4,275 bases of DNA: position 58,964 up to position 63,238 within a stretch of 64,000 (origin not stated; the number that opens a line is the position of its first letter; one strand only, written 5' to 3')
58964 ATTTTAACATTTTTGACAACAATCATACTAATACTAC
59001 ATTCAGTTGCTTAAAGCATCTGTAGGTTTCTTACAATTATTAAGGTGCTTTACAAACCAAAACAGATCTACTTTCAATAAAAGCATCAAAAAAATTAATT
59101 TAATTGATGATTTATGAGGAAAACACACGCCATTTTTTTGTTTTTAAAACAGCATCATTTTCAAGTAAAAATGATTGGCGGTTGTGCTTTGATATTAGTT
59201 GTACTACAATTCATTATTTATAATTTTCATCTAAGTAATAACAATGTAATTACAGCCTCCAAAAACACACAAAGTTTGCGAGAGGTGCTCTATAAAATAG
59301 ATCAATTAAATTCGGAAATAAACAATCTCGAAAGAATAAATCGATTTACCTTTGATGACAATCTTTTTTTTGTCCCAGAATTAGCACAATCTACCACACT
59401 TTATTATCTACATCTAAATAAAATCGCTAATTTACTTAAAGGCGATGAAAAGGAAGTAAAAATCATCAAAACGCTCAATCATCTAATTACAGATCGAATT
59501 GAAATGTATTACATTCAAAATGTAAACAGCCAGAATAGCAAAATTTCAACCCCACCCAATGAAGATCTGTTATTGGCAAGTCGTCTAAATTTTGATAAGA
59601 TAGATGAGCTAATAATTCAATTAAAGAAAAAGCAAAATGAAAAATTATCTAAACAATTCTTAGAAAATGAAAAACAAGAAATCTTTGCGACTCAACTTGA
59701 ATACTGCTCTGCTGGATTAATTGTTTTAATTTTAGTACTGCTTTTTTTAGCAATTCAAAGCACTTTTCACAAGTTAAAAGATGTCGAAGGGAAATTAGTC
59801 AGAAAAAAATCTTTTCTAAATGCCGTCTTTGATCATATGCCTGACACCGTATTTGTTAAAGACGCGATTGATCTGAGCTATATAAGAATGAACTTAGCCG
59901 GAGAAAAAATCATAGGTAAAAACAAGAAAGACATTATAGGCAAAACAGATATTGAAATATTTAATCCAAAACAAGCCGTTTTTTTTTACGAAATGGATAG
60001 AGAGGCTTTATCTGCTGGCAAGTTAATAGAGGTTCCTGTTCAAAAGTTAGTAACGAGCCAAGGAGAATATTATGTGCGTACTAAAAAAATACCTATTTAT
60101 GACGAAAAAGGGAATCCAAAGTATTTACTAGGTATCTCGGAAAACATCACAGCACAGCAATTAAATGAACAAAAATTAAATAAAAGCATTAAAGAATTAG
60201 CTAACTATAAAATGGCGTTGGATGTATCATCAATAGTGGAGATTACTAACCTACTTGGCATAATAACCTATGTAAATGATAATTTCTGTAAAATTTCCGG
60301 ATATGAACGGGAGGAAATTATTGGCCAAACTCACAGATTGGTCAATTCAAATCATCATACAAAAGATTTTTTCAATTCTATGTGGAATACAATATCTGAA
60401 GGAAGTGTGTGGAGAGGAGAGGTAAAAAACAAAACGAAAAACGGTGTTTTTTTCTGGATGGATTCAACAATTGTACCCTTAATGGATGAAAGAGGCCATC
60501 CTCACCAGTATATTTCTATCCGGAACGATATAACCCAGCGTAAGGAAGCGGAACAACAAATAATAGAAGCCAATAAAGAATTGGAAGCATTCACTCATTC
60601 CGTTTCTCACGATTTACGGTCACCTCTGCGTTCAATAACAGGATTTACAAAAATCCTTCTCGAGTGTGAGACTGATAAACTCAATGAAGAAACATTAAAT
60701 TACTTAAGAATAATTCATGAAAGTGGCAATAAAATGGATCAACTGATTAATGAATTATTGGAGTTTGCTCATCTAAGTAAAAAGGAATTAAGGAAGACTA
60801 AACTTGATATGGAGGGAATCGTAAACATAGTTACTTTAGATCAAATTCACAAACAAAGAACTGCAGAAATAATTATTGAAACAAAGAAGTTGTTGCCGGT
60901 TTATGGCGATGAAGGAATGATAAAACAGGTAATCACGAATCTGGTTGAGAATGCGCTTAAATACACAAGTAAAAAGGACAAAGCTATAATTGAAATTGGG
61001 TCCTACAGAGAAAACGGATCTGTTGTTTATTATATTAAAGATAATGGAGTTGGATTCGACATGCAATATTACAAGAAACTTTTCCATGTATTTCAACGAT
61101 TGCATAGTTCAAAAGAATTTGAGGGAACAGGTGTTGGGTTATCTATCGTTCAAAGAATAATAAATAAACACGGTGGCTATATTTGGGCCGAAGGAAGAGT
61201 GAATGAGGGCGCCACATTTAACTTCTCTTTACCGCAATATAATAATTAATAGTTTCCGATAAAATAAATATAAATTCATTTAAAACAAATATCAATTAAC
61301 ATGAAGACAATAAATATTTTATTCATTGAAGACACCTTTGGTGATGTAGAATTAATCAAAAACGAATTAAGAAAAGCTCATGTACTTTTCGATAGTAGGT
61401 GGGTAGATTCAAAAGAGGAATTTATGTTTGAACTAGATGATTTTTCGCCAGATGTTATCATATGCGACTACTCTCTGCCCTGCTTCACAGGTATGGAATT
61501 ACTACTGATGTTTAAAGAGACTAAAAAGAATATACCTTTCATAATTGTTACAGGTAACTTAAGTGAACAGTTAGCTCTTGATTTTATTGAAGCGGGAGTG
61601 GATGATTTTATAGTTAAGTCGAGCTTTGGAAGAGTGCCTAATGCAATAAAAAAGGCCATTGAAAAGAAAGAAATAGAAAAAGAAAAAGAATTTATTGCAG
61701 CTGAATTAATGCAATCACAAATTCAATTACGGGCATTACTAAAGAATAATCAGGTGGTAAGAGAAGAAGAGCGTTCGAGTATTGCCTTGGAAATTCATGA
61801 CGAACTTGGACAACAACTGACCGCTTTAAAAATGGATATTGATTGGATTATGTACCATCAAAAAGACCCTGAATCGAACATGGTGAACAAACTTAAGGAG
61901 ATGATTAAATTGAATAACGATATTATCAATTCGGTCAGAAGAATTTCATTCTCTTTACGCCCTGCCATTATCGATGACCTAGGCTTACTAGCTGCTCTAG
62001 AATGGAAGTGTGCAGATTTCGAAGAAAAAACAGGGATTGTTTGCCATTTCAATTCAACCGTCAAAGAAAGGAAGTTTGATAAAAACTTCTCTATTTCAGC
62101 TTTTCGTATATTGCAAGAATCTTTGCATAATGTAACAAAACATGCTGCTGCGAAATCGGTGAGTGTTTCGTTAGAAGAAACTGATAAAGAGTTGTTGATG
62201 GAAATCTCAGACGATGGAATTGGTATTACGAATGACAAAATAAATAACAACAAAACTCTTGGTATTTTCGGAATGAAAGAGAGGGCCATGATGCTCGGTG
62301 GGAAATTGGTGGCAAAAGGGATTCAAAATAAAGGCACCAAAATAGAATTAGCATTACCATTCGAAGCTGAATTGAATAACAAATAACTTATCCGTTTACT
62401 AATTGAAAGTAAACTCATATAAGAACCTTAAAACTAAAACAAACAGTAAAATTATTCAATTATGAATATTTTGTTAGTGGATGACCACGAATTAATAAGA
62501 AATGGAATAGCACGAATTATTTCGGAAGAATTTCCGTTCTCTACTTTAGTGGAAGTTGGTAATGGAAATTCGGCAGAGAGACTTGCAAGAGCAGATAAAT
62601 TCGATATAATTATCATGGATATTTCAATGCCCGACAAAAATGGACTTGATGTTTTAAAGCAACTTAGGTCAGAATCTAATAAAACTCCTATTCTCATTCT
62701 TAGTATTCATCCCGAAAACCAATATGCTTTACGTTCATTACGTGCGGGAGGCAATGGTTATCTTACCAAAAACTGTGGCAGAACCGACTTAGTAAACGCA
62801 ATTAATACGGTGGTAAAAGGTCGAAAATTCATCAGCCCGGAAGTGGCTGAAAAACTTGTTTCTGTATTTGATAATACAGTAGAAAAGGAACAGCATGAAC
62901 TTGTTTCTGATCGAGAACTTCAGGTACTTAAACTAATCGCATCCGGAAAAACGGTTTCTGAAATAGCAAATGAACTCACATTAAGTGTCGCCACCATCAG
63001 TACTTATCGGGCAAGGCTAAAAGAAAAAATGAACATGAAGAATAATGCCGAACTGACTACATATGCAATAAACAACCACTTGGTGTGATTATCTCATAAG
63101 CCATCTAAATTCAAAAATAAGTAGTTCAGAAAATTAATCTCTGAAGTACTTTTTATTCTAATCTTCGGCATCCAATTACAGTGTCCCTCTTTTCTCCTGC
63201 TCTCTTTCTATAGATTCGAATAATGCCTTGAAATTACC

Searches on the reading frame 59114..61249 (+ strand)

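Call 75: search_protein_families(library=pfam, proteins=[window:59114-61249:+])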
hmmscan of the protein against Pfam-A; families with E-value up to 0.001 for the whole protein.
window:59114-61249:+ (711 aa): 7 families
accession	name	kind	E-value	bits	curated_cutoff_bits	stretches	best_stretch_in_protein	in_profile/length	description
PF13426.13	PAS_9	-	6.8e-24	84.6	27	2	374-475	4-103/103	PAS domain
PF02518.31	HATPase_c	-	2.2e-23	83.2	26.4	1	598-708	1-109/111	Histidine kinase-, DNA gyrase B-, and HSP90-like ATPase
PF08448.16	PAS_4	-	9e-21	74.6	23.1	2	239-348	1-108/110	PAS fold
PF08447.18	PAS_3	-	2.6e-20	72.9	25.6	1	385-469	2-88/89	PAS fold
PF00989.32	PAS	-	3.2e-17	63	22.6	2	378-473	17-113/113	PAS fold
PF00512.31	HisKA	-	1.3e-14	54.4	26.9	1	491-554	3-63/66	His Kinase A (phospho-acceptor) domain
PF13188.13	PAS_8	-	2.2e-09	37.3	21.8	0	234-285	2-52/65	PAS domain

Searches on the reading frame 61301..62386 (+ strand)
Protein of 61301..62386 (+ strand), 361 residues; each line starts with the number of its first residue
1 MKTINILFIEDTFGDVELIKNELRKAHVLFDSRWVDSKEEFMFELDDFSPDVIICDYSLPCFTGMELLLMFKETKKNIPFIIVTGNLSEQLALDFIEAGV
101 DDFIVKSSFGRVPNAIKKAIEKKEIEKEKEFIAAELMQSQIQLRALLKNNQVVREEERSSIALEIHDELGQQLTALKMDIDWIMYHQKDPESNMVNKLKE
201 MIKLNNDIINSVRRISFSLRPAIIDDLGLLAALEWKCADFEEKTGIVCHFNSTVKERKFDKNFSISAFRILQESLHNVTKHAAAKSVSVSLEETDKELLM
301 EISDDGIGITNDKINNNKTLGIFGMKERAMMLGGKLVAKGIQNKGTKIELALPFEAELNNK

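Call 75: search_protein_families(library=pfam, proteins=[window:61301-62386:+])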
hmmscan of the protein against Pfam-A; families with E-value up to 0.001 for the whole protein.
window:61301-62386:+ (361 aa): 3 families
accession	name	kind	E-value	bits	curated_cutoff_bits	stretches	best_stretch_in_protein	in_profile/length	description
PF00072.30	Response_reg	-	5.1e-15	56.1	30.2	1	6-107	1-100/111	Response regulator receiver domain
PF07730.19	HisKA_3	-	2.1e-12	47.8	24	1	157-222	1-66/68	Histidine kinase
PF02518.31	HATPase_c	-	8.9e-11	42.7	26.4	1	267-355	6-110/111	Histidine kinase-, DNA gyrase B-, and HSP90-like ATPase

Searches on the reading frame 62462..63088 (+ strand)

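Call 75: search_protein_families(library=pfam, proteins=[window:62462-63088:+])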
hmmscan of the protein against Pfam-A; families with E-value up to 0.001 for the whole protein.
window:62462-63088:+ (208 aa): 4 families
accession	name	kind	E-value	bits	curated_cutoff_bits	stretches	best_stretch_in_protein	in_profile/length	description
PF00072.30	Response_reg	-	7.8e-28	97.3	30.2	1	3-115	1-111/111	Response regulator receiver domain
PF00196.25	GerE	-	1.4e-16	60.3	23.5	1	149-202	4-57/57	Bacterial regulatory proteins, luxR family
PF01371.25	Trp_repressor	-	0.00015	22.2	27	1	136-192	23-79/88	Trp repressor protein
PF14493.12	HTH_40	-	0.00064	20.4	27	0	154-189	4-39/89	Helix-turn-helix domain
